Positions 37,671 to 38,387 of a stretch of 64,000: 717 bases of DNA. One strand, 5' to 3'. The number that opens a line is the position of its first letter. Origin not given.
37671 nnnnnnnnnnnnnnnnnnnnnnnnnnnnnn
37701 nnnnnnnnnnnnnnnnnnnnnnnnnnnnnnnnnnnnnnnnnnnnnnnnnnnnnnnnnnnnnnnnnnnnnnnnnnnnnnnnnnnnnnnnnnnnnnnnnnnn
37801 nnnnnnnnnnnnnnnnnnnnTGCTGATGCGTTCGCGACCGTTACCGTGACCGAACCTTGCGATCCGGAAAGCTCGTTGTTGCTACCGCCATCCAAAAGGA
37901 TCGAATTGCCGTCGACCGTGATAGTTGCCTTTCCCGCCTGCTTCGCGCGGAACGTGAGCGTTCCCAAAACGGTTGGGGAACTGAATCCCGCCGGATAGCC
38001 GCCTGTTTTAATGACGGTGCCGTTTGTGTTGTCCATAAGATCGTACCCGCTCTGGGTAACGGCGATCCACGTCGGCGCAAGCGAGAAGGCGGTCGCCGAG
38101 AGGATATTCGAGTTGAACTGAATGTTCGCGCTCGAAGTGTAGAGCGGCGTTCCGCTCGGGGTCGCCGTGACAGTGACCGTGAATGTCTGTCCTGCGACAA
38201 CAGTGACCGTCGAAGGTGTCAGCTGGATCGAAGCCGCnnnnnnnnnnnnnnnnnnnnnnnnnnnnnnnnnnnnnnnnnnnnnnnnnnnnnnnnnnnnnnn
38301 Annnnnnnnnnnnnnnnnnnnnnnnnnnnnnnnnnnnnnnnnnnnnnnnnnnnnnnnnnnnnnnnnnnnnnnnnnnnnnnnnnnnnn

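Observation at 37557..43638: Cohesin-dockerin pair: membrane-anchored cohesin-like protein translationally coupled to a 1778-aa surface protein ending in a dockerin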

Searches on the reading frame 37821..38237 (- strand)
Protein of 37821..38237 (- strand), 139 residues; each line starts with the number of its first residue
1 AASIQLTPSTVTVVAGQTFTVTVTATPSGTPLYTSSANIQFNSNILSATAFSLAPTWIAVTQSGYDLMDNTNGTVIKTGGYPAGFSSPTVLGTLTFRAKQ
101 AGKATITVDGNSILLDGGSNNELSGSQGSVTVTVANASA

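Call 27: find_related_loci(query=A3, collection=genome_contigs, flank=8000)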
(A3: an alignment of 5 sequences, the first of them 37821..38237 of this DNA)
Query A3 (139 aa) in genome_contigs; peptide patterns used: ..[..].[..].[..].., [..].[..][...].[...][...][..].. (x = any residue, [..] = any of these).
147 stretches matched a pattern; 26 encode a relative of the query (tblastn E <= 1e-3); 26 distinct loci.
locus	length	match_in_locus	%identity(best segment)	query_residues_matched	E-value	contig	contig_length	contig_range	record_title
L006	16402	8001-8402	51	1-134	4e-38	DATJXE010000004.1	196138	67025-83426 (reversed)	MAG TPA_asm: Candidatus Paceibacterota bacterium isolate SMAG_U15118 k141_1702705, whole genome shotgun sequence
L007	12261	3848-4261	46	1-138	1e-34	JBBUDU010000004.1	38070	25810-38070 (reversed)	MAG: Patescibacteria group bacterium isolate H41-bin073_1 H41_bin073_1_000000000004, whole genome shotgun sequence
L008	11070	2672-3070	46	1-133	3e-33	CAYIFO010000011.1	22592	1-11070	MAG TPA_asm: uncultured Candidatus Saccharibacteria bacterium isolate ERP119705_co18_164 genome assembly, contig: NODE_2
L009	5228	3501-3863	40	1-121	1e-32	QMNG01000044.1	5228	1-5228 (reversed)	MAG: candidate division Kazan bacterium isolate B79_G16 B79_Guay16_scaffold_17325, whole genome shotgun sequence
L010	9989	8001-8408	42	1-137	6e-32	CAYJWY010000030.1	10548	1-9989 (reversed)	MAG TPA_asm: uncultured Gammaproteobacteria bacterium isolate ERP125453_co1_482 genome assembly, contig: NODE_7323_lengt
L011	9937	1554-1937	51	6-135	7e-32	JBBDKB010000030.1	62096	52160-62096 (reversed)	MAG: Candidatus Paceibacterota bacterium isolate LejiaA_45_34 Lejia_A_858_length_62096_cov_20, whole genome shotgun sequ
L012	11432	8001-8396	47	1-134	3e-31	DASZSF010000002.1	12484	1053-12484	MAG TPA_asm: Candidatus Paceibacterota bacterium isolate SMAG_U6043 k141_414273, whole genome shotgun sequence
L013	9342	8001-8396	46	1-134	2e-31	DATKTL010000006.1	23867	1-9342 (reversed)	MAG TPA_asm: Candidatus Paceibacterota bacterium isolate SMAG_U14080 k141_332052, whole genome shotgun sequence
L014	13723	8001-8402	37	4-137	8e-31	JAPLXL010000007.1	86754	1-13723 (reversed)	MAG: Candidatus Nealsonbacteria bacterium isolate LacPavin_0920_SED4_MAG_36_17 LacPavin_0920_SED4_scaffold_1840661, whol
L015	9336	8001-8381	42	6-132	3e-30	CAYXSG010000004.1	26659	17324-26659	MAG TPA_asm: uncultured Candidatus Saccharibacteria bacterium isolate binchicken_co54_30 genome assembly, contig: NODE_3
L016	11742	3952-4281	49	1-112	1e-29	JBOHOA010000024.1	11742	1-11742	MAG: Minisyncoccia bacterium isolate TC-S_metabat2.bin.347_sub k127_3299217, whole genome shotgun sequence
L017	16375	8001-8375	41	11-136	8e-29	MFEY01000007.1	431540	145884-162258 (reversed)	MAG: Candidatus Doudnabacteria bacterium RIFCSPHIGHO2_12_FULL_48_16 rifcsphigho2_12_scaffold_47, whole genome shotgun se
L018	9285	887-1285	36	6-138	2e-28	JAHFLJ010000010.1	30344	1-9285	MAG: Candidatus Liptonbacteria bacterium isolate nzgw430 NODE_490_length_30345_cov_5.972042, whole genome shotgun sequen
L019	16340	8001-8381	42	1-127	2e-30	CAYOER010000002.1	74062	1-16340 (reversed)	MAG TPA_asm: uncultured Candidatus Saccharibacteria bacterium isolate SRP062349_co2_94 genome assembly, contig: NODE_218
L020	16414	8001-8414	42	2-139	5e-26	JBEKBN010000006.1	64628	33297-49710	MAG: Minisyncoccia bacterium isolate SPRUCE 137 SPRUCE_137_6, whole genome shotgun sequence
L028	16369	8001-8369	31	2-124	5e-19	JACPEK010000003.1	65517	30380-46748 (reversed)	MAG: Candidatus Brennerbacteria bacterium isolate NC_groundwater_333_Ag_B-0.1um_54_13 GD18-4_B1_scaffold_479377, whole g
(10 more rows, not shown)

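Call 33: search_protein_representatives(alignment_id=A3)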
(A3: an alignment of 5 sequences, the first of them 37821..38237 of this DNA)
Query: 5 sequences, 139 profile positions. Proteins with E-value up to 0.001 (for the whole library): 2368; up to 1e-10: 783; up to 1e-30: 275. The best 150 are listed.
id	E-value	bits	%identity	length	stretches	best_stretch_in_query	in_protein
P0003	1.6e-65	235.5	-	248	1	1-139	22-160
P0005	2.0e-56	206.0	-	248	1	1-139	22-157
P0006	2.7e-53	195.9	-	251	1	1-139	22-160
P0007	1.1e-45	171.2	-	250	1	1-135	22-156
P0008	1.3e-45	170.9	-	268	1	1-136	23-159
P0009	2.1e-45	170.3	-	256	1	1-137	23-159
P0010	1.3e-44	167.7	-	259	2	1-138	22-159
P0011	3.7e-44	166.3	-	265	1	1-132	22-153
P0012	1.1e-43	164.8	-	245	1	1-138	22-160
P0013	1.3e-43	164.5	-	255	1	1-135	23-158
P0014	2.5e-43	163.6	-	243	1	1-138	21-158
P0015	3.2e-43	163.2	-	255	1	1-139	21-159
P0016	3.4e-43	163.2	-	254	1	1-137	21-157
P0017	3.5e-43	163.1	-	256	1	1-138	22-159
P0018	4.6e-43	162.7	-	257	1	1-135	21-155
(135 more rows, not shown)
